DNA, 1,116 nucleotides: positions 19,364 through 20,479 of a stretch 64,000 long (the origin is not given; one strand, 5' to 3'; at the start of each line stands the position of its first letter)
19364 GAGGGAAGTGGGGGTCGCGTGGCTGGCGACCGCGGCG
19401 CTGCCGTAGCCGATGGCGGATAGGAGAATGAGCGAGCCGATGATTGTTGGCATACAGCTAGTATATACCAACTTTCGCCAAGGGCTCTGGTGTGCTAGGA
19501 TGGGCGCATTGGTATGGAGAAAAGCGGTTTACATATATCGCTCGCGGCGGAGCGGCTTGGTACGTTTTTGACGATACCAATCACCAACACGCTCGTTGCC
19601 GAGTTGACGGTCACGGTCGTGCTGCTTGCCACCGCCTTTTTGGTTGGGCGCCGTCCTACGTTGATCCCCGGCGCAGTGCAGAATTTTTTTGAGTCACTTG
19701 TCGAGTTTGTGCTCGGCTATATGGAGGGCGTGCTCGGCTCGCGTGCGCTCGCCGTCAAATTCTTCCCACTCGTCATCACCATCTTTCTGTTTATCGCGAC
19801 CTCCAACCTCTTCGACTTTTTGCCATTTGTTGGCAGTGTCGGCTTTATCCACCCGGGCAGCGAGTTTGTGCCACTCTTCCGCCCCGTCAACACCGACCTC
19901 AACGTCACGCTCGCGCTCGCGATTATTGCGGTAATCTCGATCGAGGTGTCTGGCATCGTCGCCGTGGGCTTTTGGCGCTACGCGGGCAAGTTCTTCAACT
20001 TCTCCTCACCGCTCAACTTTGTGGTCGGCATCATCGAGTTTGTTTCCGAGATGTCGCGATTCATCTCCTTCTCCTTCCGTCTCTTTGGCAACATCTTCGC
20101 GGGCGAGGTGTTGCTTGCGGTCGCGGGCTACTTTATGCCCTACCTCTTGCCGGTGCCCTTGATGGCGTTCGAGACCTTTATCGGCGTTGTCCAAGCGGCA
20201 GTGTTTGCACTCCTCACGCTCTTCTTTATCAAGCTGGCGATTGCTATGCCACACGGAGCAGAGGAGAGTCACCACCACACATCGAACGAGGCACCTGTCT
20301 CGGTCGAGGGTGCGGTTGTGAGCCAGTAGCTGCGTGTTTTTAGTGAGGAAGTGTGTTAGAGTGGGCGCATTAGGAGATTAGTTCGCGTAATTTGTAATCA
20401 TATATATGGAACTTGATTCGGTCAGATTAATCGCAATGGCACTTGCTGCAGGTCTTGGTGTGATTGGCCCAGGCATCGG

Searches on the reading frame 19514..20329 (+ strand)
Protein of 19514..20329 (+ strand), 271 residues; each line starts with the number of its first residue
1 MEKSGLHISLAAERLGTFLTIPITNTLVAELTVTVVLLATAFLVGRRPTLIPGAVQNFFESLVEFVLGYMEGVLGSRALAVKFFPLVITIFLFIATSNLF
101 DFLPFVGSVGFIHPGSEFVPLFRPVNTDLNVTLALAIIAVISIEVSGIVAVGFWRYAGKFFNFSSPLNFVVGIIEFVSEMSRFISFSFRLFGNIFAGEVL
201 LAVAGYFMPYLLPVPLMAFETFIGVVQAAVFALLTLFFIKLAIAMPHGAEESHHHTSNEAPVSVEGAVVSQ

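Call 9: search_protein_families(library=pfam, proteins=[window:19514-20329:+], max_evalue=0.001)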
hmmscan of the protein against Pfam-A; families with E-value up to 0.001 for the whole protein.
window:19514-20329:+ (271 aa): 1 family
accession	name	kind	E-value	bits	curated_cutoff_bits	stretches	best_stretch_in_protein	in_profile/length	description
PF00119.25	ATP-synt_A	-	1.1e-38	133.8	33.9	1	32-240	6-217/217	ATP synthase A chain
